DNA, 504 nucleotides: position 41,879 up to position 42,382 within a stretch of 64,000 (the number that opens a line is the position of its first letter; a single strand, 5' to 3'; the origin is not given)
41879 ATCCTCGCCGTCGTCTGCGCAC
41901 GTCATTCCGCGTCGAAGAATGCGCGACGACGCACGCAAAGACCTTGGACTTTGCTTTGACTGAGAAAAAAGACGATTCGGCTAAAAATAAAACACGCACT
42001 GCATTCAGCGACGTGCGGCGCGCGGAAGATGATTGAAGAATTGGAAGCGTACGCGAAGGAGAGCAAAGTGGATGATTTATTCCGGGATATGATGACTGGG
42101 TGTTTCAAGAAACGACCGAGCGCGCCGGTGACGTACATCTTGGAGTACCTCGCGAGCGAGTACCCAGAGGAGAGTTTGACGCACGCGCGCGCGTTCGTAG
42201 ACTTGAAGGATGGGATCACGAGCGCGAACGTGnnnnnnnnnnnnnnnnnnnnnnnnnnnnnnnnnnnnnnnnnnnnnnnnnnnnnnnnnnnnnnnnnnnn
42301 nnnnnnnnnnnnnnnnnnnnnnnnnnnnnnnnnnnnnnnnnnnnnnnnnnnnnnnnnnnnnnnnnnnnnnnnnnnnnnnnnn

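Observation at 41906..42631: Dynein heavy chain is divergently paired (~120 bp) with an RIIa/DPY-30-like docking-domain protein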

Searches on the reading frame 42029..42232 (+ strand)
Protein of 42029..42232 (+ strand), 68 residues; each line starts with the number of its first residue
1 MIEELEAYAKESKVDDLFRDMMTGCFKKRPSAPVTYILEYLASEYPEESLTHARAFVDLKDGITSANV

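Call 27: search_solved_structures(query=A2, max_evalue=10, show_alignments=5)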
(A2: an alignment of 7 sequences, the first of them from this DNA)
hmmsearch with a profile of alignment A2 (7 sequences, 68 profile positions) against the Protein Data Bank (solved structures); distinct sequences matched with E-value up to 10: 7.
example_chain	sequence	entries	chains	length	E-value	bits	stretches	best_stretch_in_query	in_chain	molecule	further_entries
7jtk_u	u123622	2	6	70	3.3e-05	27.2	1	3-44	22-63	Predicted protein | FAP385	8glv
2ezw_A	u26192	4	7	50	0.11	15.8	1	3-48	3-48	cAMP-dependent protein kinase type I-alpha regulatory subunit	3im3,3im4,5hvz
9fqr_Xc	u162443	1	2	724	0.26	14.7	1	24-47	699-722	Adenylate kinase 7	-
9d2f_D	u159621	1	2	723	0.29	14.5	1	24-47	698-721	Adenylate kinase 7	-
2fhe_A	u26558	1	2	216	0.67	13.4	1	31-51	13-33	GLUTATHIONE S-TRANSFERASE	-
7n6g_4I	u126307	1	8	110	1.1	12.6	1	17-47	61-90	DPY30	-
6tgz_F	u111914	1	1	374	1.7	12.1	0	12-28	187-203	55 kDa immediate-early protein 1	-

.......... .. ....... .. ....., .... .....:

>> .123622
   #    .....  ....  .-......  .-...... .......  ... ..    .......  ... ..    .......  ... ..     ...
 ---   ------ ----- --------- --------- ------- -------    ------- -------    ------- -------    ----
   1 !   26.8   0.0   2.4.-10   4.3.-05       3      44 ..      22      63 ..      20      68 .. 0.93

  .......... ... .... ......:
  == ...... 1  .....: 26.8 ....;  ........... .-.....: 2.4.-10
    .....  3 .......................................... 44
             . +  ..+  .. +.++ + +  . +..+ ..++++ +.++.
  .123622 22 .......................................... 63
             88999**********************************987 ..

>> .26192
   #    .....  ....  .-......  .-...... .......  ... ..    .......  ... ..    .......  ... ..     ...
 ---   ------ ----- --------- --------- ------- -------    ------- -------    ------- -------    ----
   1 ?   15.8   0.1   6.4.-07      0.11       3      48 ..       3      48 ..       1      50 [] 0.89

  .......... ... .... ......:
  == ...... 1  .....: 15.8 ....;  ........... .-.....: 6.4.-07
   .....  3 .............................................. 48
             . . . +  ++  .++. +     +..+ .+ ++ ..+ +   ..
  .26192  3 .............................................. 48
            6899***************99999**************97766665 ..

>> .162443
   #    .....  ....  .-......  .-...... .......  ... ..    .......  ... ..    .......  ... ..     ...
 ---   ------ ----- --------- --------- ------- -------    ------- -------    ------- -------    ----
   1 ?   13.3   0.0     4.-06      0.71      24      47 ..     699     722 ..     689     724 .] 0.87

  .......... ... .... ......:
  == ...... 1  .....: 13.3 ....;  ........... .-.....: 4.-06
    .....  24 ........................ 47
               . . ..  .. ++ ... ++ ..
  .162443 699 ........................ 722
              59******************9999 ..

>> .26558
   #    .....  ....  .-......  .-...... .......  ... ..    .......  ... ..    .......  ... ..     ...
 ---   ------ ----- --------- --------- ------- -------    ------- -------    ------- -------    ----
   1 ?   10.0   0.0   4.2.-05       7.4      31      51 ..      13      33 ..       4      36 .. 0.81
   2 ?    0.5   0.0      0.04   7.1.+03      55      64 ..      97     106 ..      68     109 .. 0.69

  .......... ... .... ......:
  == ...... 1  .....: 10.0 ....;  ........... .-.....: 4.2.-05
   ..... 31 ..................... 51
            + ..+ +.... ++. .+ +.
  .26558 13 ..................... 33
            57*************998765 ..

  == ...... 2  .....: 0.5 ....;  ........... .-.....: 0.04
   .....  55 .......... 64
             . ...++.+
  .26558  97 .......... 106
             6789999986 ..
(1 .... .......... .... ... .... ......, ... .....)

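Call 36: predict_structure(alignment_id=A2)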
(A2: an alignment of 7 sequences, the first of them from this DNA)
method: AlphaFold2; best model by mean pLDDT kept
length: 68 residues; sequences in the alignment: 7
mean_pLDDT: 60.6   pTM: 0.37
mean pLDDT of the five models: 60.6, 58.5, 58.3, 57.1, 55.7
residues with pLDDT >= 90: 0; 70-90: 0; 50-70: 65; < 50: 3
segments of 3 or more residues with pLDDT < 50: 66-68
pLDDT, mean of each block of 10 residues (from residue 1): 54 59 62 64 64 66 54
secondary structure, 60 per line:
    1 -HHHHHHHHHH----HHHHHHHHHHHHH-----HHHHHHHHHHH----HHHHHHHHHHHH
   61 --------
elements in order: H2-11 H16-28 H34-44 H49-60

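Call 37: search_protein_representatives(alignment_id=A2)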
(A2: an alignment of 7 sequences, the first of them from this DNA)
Query: 7 sequences, 68 profile positions. Proteins with E-value up to 0.001 (for the whole library): 42; up to 1e-10: 9; up to 1e-30: 8. The best 42 are listed.
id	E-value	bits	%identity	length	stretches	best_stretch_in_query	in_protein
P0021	2.5e-39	149.3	-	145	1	1-67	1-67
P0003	2.7e-39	149.2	-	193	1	1-65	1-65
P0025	3.5e-39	148.8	-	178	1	1-67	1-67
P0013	4.9e-39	148.4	-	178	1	1-67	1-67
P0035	1.6e-38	146.7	-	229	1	1-67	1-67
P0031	3.0e-38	145.9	-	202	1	1-67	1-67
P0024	5.9e-38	144.9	-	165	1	1-67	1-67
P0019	8.2e-37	141.3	-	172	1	1-67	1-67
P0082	1.7e-30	121.1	-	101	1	1-57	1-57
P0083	1.3e-09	54.2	-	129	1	2-49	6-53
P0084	2.2e-09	53.4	-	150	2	2-47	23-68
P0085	3.7e-09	52.7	-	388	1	2-48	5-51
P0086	4.7e-08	49.1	-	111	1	4-50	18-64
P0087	5.8e-08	48.9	-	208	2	2-47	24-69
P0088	6.3e-08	48.7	-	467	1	2-48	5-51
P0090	9.2e-08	48.2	-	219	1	4-49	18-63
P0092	1.1e-07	48.0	-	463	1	2-50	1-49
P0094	2.0e-07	47.1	-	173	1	3-47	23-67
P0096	1.4e-06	44.5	-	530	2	3-50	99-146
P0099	3.5e-06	43.2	-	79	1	3-51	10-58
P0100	4.9e-06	42.7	-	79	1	3-42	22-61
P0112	3.6e-04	36.7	-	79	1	5-48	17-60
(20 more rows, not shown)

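Call 40: list_cluster_members(proteins=[P0083, P0085, P0088, P0090, P0092, P0094, P0096, P0099, P0100, P0112])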
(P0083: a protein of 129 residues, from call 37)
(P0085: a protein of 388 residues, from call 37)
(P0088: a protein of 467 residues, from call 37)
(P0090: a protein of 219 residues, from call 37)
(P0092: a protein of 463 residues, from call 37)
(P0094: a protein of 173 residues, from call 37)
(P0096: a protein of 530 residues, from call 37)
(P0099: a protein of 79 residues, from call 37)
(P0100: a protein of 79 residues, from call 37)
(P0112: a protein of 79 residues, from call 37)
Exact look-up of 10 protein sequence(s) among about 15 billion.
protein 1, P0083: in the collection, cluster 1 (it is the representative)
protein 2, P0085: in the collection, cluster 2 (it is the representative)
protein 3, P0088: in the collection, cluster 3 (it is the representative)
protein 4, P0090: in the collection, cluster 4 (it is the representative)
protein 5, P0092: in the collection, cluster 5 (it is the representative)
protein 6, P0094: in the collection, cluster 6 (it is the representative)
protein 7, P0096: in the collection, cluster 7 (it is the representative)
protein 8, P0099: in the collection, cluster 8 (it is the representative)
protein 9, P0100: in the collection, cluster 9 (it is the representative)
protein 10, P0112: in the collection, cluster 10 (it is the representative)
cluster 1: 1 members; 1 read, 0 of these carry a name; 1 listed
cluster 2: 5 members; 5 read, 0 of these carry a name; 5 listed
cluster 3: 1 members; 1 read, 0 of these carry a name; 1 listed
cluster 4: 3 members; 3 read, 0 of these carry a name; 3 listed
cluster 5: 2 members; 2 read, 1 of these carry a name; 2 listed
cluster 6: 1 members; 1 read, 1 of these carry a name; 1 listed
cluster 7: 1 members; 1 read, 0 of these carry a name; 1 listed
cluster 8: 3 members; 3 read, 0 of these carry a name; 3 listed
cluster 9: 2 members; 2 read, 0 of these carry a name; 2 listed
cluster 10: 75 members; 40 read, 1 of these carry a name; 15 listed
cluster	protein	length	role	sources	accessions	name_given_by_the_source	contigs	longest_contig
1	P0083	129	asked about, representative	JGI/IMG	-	-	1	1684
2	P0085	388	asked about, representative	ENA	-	-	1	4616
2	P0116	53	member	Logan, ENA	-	-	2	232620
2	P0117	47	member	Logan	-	-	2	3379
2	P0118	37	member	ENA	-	-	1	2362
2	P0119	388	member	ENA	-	-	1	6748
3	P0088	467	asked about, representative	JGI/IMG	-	-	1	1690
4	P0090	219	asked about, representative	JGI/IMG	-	-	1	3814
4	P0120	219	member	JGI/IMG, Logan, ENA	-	-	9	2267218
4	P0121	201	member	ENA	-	-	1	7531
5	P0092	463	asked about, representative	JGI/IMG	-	-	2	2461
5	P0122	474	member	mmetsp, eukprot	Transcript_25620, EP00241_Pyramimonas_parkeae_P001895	Transcript_25620/g.48525 ORF Transcript_25620/g.48525 Transcript_25620/m.48525 ... | CAMPEP_0114246296 /NCGR_PEP_ID=MMETSP0058-20121206/12379_1 /TAXON_ID=36894 ...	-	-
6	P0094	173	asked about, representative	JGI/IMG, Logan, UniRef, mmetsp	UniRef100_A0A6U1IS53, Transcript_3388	hypothetical protein | RIIa domain-containing protein n=1 Tax=Tetraselmis chuii TaxID=63592 ... | Transcript_3388/g.6185 ORF Transcript_3388/g.6185 Transcript_3388/m.6185 type:complete ...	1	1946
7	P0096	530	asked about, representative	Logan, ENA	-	-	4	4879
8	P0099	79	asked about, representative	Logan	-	-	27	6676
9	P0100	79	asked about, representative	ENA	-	-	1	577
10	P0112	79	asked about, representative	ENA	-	-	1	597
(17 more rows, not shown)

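Call 41: search_protein_families(library=pfam, alignment_id=A4, max_evalue=0.01)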
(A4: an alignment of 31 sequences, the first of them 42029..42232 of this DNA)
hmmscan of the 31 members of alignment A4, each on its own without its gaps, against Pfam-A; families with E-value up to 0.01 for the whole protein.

A. member 1, window:42029-42232:+ (68 aa): 0 families

B. families by the number of members that match (of 31 scanned): 5 families
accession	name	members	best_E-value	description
PF05186.18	Dpy-30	17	1.6e-08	Dpy-30 motif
PF17824.6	DUF5586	8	1.7e-07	Family of unknown function (DUF5586)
PF00027.35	cNMP_binding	7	2.7e-48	Cyclic nucleotide-binding domain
PF17819.6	Tex55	6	0.00024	Testis-specific expressed protein 55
PF02197.22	RIIa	4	1.7e-08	Regulatory subunit of type II PKA R-subunit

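Call 42: find_encoding_contigs(protein=P0120, flank=10000, max_places=3)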
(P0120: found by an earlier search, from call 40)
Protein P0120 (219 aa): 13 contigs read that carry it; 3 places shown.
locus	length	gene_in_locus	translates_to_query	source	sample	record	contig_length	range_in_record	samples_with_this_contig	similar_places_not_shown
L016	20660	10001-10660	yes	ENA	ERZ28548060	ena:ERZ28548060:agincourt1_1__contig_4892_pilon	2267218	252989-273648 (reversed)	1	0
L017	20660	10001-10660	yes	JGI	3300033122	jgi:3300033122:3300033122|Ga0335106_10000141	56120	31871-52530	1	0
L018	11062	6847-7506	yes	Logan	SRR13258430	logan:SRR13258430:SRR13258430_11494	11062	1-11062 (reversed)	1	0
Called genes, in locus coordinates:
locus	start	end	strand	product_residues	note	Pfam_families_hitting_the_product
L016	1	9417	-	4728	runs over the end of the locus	PF08385:DHC_N1, PF08393:DHC_N2, PF12774:AAA_6, PF17852:Dynein_AAA_lid, PF07728:AAA_5, PF12775:AAA_7, PF17857:AAA_lid_1, PF22597:DYN_lid, +9 more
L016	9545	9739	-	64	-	-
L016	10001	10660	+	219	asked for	-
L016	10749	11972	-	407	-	PF01745:IPT (faint), PF01715:IPPT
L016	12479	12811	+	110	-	-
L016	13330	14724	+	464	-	PF04194:PDCD2_C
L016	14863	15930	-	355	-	-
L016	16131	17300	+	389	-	PF00515:TPR_1 (faint), PF07719:TPR_2 (faint), PF13181:TPR_8 (faint), PF13424:TPR_12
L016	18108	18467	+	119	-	PF03647:Tmemb_14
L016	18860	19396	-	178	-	PF00036:EF-hand_1 (faint), PF13202:EF-hand_5 (faint), PF13405:EF-hand_6 (faint), PF13833:EF-hand_8 (faint), PF13499:EF-hand_7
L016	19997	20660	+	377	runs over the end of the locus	PF00291:PALP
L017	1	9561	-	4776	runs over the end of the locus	PF08385:DHC_N1, PF08393:DHC_N2, PF12774:AAA_6, PF17852:Dynein_AAA_lid, PF07728:AAA_5, PF12775:AAA_7, PF17857:AAA_lid_1, PF22597:DYN_lid, +9 more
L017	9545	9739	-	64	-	-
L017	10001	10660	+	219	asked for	-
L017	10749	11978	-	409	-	PF01745:IPT (faint), PF01715:IPPT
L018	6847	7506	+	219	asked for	-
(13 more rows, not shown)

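Call 46: list_cluster_members(proteins=[L016:18860-19396:-, L016:13330-14724:+, L016:10749-11972:-, L016:18108-18467:+, L007:6641-7831:-, L008:6549-7835:-, L010:6548-7825:-, L011:6700-7899:-, L013:6495-7772:-, L015:6542-7846:-])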
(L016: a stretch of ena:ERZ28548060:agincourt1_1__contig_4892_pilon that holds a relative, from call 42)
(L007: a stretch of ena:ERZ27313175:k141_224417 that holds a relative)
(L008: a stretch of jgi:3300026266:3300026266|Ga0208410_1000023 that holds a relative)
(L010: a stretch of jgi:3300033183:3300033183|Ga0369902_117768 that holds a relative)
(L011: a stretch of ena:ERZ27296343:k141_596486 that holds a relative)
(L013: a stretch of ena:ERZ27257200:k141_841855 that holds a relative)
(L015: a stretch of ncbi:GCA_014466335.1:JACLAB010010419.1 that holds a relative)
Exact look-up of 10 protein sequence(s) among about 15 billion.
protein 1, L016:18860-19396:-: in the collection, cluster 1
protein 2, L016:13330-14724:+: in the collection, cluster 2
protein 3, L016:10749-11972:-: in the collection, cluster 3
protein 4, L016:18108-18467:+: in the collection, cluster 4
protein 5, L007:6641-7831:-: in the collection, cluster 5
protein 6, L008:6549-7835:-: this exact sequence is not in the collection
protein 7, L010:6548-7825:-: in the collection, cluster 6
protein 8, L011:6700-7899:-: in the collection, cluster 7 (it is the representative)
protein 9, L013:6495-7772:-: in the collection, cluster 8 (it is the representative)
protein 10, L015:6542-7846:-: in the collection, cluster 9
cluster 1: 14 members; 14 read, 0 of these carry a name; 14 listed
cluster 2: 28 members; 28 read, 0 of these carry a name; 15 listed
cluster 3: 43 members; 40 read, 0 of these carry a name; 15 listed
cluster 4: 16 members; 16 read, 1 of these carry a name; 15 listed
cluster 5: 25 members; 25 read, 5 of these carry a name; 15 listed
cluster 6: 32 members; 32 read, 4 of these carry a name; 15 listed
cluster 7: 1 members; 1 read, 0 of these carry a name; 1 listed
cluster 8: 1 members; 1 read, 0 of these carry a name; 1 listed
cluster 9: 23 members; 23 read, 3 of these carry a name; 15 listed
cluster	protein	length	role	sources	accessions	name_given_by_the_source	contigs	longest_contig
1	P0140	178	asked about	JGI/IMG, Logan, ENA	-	-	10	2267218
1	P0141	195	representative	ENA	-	-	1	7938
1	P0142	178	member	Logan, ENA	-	-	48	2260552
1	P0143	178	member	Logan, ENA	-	-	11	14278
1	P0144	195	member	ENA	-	-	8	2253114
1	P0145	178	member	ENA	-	-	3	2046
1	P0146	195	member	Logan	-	-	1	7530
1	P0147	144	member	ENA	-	-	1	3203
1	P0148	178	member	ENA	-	-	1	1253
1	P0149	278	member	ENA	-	-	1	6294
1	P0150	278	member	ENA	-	-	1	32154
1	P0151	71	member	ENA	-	-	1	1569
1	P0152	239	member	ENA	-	-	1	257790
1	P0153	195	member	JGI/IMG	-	-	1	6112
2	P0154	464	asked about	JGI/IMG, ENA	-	-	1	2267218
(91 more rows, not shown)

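Call 48: search_protein_families(library=pfam, proteins=[P0120, P0088, P0092, P0094, P0084, P0099, P0112], max_evalue=0.1)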
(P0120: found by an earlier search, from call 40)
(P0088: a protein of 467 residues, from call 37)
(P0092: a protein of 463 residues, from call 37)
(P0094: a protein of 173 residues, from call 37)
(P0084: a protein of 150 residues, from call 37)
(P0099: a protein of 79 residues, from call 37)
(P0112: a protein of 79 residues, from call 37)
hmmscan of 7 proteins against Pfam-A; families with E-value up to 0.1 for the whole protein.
P0120 (219 aa): 1 family
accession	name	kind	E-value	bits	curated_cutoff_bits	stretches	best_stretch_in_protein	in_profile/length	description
PF20373.3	DUF6668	-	0.025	15.1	27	1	90-135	46-93/130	Family of unknown function (DUF6668)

P0088 (467 aa): 4 families
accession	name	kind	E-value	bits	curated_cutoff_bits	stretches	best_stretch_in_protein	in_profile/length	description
PF00027.35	cNMP_binding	-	2.1e-46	156.2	27.5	2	237-321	2-86/89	Cyclic nucleotide-binding domain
PF05186.18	Dpy-30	-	2.9e-05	24.1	22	1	11-47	5-40/42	Dpy-30 motif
PF02197.22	RIIa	-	0.047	13.8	22.4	0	100-113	12-25/38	Regulatory subunit of type II PKA R-subunit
PF17824.6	DUF5586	-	0.056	12.9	26.6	0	83-123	6-45/404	Family of unknown function (DUF5586)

P0092 (463 aa): 5 families
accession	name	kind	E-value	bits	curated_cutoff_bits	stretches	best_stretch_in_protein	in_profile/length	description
PF00027.35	cNMP_binding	-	7.1e-42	141.7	27.5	2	351-434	2-86/89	Cyclic nucleotide-binding domain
PF05186.18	Dpy-30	-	0.00045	20.3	22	0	23-41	20-38/42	Dpy-30 motif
PF17824.6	DUF5586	-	0.0015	18.1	26.6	0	4-41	4-41/404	Family of unknown function (DUF5586)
PF02197.22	RIIa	-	0.026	14.6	22.4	0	26-36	16-26/38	Regulatory subunit of type II PKA R-subunit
PF24103.1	NT_N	-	0.042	14.6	27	0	307-356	6-53/95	Neurotrophin 1 N-terminal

P0094 (173 aa): 2 families
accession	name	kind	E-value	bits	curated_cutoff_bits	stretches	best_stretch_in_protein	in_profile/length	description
PF05186.18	Dpy-30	-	0.0061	16.7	22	1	47-64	23-40/42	Dpy-30 motif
PF11897.13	DUF3417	-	0.032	15.1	25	1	22-114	11-107/109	Protein of unknown function (DUF3417)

P0084 (150 aa): 4 families
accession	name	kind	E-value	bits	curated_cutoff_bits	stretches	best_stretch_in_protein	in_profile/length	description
PF05186.18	Dpy-30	-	5.8e-07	29.6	22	1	43-65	18-40/42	Dpy-30 motif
PF17819.6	Tex55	-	0.0016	19.1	26.6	0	95-127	112-143/146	Testis-specific expressed protein 55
PF17824.6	DUF5586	-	0.002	17.7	26.6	1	25-63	3-41/404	Family of unknown function (DUF5586)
PF04095.22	NAPRTase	-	0.073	13.2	20.8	1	22-90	86-149/239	Nicotinate phosphoribosyltransferase (NAPRTase) family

P0099 (79 aa): 3 families
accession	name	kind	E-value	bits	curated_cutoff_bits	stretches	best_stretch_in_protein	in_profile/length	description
PF17819.6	Tex55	-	0.0024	18.5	26.6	1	14-46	112-144/146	Testis-specific expressed protein 55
PF02197.22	RIIa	-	0.053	13.6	22.4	1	19-51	1-32/38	Regulatory subunit of type II PKA R-subunit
PF05186.18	Dpy-30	-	0.095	12.9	22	0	35-51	24-40/42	Dpy-30 motif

P0112 (79 aa): 1 family
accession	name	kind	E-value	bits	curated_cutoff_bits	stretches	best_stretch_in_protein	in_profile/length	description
PF00153.32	Mito_carr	-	0.027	14.6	22.3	1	20-57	54-92/96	Mitochondrial carrier protein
